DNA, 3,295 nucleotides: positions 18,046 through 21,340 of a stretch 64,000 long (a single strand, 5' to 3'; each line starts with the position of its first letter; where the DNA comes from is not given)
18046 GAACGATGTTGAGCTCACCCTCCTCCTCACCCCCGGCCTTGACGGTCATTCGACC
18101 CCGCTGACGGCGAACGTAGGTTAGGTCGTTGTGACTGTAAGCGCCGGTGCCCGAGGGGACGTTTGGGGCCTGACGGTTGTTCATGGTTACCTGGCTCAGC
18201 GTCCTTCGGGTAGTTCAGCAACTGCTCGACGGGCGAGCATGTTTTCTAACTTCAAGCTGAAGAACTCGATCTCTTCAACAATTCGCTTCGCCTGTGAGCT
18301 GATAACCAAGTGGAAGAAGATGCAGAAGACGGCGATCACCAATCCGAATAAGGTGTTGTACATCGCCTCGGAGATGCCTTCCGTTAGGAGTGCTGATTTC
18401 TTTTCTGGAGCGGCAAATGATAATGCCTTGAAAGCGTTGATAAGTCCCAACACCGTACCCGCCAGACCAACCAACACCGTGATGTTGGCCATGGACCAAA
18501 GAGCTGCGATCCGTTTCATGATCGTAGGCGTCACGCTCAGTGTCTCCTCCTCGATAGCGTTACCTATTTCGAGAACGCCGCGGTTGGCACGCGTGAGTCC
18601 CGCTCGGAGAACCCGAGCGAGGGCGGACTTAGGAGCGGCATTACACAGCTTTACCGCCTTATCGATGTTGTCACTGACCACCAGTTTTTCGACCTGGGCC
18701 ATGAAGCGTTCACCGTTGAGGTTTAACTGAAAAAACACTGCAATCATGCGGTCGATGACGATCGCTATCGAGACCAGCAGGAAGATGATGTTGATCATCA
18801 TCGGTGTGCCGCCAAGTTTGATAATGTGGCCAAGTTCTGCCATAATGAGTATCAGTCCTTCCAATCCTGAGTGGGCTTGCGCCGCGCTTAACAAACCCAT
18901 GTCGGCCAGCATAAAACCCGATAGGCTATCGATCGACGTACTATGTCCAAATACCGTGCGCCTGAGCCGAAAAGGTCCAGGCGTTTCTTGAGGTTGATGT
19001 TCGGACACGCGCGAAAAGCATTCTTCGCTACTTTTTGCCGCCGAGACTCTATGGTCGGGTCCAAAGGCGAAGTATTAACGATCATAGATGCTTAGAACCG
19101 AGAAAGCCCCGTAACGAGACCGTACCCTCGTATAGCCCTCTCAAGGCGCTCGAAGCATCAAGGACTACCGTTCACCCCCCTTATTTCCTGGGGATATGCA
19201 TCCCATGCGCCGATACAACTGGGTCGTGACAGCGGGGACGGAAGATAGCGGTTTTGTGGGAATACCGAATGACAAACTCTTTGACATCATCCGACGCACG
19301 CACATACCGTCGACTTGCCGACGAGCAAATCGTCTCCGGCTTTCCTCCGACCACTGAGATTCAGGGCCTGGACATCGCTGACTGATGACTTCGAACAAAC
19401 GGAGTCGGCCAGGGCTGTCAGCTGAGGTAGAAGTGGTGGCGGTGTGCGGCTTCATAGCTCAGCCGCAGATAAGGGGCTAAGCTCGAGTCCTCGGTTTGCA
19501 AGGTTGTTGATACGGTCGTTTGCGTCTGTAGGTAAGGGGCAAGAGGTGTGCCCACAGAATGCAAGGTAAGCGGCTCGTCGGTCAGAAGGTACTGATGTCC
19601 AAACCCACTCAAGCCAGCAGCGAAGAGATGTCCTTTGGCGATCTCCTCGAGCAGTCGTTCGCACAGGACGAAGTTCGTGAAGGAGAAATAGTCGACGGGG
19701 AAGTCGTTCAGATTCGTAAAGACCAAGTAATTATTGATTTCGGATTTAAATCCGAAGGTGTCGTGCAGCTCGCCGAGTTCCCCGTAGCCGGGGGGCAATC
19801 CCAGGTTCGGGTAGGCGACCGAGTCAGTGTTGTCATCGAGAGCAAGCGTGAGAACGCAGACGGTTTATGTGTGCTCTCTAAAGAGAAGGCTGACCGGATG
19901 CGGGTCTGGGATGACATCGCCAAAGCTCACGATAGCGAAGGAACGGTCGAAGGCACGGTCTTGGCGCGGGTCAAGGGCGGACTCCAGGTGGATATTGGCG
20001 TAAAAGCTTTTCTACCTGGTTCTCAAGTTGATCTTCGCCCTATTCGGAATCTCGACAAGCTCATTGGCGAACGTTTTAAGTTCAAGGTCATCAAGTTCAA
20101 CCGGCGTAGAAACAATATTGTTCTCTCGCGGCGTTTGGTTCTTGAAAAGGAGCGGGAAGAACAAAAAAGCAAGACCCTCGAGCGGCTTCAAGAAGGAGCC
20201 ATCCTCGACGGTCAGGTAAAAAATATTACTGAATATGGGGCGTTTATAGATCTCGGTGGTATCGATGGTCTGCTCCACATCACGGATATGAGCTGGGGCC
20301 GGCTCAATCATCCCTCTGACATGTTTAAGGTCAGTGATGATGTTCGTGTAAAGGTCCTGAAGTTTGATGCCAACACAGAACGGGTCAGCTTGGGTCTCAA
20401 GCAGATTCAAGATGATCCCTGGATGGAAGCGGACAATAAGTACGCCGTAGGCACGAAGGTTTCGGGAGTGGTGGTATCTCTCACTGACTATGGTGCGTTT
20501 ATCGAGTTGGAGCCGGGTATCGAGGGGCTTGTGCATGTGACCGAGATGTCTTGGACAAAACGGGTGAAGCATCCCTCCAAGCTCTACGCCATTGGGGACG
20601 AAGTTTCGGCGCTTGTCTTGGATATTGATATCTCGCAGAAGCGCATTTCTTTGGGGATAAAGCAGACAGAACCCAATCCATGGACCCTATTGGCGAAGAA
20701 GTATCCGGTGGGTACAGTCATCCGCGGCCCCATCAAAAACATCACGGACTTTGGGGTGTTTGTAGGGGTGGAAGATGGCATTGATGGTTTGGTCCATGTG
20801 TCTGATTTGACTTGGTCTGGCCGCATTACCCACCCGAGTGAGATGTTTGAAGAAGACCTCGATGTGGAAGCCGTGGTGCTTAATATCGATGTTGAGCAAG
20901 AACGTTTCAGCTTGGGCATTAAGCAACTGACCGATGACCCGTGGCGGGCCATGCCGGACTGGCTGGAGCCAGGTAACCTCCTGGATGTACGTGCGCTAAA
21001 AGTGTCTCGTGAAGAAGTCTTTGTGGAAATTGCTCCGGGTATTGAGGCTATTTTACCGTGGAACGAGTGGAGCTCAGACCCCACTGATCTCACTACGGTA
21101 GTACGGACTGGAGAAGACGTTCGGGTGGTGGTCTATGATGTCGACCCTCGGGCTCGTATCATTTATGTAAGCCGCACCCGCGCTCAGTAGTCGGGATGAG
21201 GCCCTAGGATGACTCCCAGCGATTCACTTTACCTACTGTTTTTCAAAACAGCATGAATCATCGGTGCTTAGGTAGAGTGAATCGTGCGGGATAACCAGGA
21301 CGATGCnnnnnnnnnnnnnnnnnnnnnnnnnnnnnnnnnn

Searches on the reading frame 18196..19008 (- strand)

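Call 45: search_protein_families(library=pfam, proteins=[window:18196-19008:-], max_evalue=0.00001)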
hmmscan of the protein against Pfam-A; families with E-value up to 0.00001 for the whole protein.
window:18196-19008:- (270 aa): 1 family
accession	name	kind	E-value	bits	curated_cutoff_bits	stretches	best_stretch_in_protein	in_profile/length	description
PF01618.21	MotA_ExbB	-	1.8e-22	79.9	22.9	1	128-248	4-126/127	MotA/TolQ/ExbB proton channel family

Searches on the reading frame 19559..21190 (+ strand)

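Call 45: search_protein_families(library=pfam, proteins=[window:19559-21190:+], max_evalue=0.00001)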
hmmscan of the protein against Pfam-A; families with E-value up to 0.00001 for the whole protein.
window:19559-21190:+ (543 aa): 3 families
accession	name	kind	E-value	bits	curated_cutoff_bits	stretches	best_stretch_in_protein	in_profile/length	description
PF00575.29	S1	-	4.4e-76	251.7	22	4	295-368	2-74/74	S1 RNA binding domain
PF23459.1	S1_RRP5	-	9.9e-26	90.6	27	1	298-361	4-66/72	RRP5 S1 domain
PF21710.3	Spt6_S1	-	4.8e-12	46.4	27.5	0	297-365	16-84/91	Spt6, S1/OB domain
